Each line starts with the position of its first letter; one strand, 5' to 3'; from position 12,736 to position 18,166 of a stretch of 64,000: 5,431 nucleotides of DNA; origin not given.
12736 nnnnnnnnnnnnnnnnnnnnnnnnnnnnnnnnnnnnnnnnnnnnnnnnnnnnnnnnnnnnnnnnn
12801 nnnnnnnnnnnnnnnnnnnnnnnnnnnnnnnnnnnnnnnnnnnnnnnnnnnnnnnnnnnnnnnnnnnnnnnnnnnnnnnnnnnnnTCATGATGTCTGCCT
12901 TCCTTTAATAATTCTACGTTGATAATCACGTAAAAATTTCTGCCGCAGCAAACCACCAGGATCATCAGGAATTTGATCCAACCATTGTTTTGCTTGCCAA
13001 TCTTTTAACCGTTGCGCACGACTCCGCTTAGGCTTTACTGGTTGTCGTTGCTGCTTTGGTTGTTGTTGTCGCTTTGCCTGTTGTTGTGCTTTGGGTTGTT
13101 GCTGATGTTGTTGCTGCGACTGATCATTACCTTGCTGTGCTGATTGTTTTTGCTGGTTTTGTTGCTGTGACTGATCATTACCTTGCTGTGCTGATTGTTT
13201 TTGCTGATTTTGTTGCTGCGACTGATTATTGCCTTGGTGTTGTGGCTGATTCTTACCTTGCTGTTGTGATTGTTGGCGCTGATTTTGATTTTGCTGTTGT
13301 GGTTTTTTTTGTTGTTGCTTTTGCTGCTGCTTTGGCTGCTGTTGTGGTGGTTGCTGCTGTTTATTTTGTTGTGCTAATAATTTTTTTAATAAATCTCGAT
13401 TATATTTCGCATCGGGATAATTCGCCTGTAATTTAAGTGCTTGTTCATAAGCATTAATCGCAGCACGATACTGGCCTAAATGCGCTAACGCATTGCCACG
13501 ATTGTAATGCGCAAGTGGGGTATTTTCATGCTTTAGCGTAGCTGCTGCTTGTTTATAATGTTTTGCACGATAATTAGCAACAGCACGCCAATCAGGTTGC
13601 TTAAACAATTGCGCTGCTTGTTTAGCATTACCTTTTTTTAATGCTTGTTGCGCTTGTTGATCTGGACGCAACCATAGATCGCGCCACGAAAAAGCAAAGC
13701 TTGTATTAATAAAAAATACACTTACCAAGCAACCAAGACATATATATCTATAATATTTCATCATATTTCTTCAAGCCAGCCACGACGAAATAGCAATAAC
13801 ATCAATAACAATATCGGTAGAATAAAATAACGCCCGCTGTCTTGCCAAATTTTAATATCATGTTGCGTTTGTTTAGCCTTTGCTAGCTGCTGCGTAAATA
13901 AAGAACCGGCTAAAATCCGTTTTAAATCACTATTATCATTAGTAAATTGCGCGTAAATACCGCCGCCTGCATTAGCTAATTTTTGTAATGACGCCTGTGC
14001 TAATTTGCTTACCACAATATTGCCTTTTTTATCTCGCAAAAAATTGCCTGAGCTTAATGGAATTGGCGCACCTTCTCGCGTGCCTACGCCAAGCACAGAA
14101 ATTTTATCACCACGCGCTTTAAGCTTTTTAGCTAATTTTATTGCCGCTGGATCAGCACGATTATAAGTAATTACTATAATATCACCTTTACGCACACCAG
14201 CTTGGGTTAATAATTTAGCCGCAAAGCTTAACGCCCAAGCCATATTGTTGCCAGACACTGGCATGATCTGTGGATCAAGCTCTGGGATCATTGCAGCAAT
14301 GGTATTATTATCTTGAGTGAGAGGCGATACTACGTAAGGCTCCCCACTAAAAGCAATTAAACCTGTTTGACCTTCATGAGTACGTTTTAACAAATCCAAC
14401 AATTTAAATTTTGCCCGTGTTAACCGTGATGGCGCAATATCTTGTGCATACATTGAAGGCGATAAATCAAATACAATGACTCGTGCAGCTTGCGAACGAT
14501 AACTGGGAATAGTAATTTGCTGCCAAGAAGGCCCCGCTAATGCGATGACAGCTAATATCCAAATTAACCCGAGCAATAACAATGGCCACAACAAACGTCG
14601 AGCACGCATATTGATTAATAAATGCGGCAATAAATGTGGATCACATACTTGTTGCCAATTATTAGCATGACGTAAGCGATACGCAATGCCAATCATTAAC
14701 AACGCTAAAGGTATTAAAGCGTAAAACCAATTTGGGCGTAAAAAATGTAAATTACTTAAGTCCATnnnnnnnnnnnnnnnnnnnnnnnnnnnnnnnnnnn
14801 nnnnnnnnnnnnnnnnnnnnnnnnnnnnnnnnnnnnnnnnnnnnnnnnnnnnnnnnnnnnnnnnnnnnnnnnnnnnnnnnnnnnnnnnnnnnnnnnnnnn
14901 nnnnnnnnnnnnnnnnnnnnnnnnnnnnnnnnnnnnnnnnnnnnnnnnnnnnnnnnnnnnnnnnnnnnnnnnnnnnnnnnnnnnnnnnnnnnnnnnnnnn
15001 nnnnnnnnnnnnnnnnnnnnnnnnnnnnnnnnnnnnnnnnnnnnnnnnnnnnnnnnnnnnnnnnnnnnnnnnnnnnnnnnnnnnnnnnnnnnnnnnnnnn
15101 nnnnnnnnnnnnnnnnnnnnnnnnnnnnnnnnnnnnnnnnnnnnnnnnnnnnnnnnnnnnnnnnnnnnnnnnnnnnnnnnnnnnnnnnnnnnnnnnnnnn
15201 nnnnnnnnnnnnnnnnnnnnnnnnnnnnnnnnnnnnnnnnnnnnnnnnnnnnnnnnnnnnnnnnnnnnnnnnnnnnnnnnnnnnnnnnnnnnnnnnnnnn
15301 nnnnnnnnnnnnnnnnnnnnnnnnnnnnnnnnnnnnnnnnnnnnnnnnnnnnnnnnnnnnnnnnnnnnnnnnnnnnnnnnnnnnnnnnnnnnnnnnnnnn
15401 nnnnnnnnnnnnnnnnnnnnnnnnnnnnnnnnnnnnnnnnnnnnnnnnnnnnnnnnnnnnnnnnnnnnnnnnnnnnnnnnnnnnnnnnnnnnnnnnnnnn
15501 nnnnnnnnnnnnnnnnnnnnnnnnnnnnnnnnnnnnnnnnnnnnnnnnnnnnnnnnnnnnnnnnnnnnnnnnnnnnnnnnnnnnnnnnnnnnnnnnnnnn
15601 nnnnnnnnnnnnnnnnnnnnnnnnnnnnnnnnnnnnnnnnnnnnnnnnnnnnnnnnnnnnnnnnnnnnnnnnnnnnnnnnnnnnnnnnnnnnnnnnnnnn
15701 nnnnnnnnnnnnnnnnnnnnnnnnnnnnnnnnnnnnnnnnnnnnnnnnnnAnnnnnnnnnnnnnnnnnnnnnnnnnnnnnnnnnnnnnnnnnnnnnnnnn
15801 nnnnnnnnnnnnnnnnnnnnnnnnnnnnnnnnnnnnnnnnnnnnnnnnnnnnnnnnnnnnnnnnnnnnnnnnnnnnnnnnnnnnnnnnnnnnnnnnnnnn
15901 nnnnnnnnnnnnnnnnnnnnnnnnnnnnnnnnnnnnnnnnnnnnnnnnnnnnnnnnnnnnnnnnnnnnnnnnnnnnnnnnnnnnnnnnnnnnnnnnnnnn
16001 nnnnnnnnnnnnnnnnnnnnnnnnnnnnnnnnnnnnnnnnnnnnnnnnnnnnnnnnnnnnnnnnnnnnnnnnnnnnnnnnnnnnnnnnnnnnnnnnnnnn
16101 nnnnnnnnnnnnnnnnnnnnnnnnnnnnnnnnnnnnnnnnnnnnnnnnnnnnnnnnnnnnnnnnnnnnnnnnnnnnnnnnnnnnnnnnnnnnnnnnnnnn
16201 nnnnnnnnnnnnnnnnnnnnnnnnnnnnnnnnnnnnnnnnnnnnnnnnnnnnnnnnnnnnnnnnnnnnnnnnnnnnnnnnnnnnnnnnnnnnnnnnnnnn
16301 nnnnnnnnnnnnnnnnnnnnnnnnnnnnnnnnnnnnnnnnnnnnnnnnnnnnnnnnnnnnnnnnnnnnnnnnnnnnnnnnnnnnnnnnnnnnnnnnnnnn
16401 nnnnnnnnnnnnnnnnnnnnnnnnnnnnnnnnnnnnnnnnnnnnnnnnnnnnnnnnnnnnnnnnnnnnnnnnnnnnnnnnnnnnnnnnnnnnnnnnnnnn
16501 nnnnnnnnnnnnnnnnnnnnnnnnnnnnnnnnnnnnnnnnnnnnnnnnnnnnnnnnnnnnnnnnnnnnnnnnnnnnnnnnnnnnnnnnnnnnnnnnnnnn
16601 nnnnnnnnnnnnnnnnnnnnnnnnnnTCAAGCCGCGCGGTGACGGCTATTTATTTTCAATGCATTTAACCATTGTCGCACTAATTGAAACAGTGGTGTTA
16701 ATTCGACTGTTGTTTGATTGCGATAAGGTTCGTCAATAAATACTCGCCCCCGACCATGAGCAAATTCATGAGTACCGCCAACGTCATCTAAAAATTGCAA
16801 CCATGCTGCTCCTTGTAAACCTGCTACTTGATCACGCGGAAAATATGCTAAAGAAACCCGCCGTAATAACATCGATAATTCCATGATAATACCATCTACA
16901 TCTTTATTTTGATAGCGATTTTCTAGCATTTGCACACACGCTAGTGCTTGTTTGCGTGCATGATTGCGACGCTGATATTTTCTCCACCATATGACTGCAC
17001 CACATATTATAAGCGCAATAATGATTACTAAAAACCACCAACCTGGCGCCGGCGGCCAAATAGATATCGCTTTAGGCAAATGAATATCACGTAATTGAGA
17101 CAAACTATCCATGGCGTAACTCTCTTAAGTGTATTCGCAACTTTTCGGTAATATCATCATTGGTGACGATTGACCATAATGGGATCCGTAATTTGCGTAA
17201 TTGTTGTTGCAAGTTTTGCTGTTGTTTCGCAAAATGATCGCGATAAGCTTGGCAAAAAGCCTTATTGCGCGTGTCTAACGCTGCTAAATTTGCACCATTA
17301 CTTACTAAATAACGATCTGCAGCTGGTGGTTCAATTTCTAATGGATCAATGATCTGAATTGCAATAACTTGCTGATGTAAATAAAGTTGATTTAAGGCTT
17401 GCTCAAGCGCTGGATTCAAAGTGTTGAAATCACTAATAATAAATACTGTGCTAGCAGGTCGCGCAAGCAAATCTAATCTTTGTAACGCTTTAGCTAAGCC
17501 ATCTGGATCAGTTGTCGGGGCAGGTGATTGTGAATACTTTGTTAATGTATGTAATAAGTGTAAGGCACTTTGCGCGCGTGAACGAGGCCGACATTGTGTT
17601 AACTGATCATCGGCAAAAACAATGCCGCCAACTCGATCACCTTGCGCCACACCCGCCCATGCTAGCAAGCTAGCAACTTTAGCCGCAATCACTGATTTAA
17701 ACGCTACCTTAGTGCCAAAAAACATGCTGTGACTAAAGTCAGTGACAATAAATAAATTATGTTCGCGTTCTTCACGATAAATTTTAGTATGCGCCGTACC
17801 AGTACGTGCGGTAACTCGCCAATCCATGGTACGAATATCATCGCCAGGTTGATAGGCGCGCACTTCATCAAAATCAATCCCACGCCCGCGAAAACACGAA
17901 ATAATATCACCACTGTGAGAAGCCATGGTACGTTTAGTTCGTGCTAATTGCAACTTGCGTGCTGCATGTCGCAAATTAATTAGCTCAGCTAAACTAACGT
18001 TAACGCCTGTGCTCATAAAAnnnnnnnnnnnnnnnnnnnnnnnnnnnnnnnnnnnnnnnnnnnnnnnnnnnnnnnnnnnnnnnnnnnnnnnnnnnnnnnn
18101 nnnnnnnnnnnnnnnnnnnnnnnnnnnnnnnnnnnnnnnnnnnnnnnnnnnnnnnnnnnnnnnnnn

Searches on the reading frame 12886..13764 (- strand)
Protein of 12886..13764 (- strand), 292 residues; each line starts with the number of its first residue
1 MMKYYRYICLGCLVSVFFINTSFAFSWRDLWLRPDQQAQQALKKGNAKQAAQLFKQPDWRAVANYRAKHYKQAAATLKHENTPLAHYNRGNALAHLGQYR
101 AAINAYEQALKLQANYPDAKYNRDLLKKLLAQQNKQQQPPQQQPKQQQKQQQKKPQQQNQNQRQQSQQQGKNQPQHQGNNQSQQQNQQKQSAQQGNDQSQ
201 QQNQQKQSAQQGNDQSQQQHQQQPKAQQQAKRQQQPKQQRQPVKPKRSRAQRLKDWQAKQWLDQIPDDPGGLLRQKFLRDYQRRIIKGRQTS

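Call 28: search_protein_families(library=ncbifam, proteins=[window:12886-13764:-], max_evalue=1e-15)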
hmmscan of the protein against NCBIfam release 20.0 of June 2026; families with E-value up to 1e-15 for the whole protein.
window:12886-13764:- (292 aa): 0 families

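Call 49: search_protein_families(library=pfam, proteins=[window:12886-13764:-], max_evalue=0.00001)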
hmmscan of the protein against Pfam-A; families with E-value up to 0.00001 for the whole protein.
window:12886-13764:- (292 aa): 3 families
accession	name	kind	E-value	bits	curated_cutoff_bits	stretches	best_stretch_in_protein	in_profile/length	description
PF00515.34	TPR_1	-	2.4e-08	33.9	27.8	1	84-115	2-33/34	Tetratricopeptide repeat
PF07719.23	TPR_2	-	2.2e-07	30.9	27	1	84-115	2-33/34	Tetratricopeptide repeat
PF13414.12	TPR_11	-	7.2e-07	29.2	26.8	1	90-123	1-34/42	TPR repeat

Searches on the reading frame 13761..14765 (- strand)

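Call 49: search_protein_families(library=pfam, proteins=[window:13761-14765:-], max_evalue=0.00001)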
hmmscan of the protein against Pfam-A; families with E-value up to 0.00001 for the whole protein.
window:13761-14765:- (334 aa): 2 families
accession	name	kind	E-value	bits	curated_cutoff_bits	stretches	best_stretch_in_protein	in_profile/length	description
PF13519.12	VWA_2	-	1.7e-15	58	27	1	96-200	2-104/107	von Willebrand factor type A domain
PF00092.34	VWA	-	6.3e-06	27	23.8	1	96-229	3-141/174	von Willebrand factor type A domain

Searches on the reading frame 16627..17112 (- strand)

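Call 49: search_protein_families(library=pfam, proteins=[window:16627-17112:-], max_evalue=0.00001)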
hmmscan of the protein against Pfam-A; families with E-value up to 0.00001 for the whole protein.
window:16627-17112:- (161 aa): 1 family
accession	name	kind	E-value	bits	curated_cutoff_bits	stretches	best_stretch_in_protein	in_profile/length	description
PF14316.11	DUF4381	-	1.8e-44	152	27.2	1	6-150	2-144/145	Domain of unknown function (DUF4381)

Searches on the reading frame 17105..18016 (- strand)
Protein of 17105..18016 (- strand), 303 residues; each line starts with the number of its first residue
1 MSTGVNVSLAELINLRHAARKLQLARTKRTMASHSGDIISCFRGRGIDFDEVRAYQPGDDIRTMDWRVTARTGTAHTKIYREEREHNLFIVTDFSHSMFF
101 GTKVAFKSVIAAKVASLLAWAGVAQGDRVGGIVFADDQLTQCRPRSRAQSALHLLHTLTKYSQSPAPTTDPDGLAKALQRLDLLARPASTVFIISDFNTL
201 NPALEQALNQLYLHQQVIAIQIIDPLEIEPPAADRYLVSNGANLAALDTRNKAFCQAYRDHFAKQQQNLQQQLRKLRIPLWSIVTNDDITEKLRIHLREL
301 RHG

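Call 49: search_protein_families(library=pfam, proteins=[window:17105-18016:-], max_evalue=0.00001)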
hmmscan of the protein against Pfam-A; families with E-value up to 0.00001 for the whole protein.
window:17105-18016:- (303 aa): 1 family
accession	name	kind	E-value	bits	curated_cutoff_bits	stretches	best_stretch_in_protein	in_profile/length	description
PF01882.25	DUF58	-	4.3e-44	150.7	23.4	1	51-267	1-215/216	Protein of unknown function DUF58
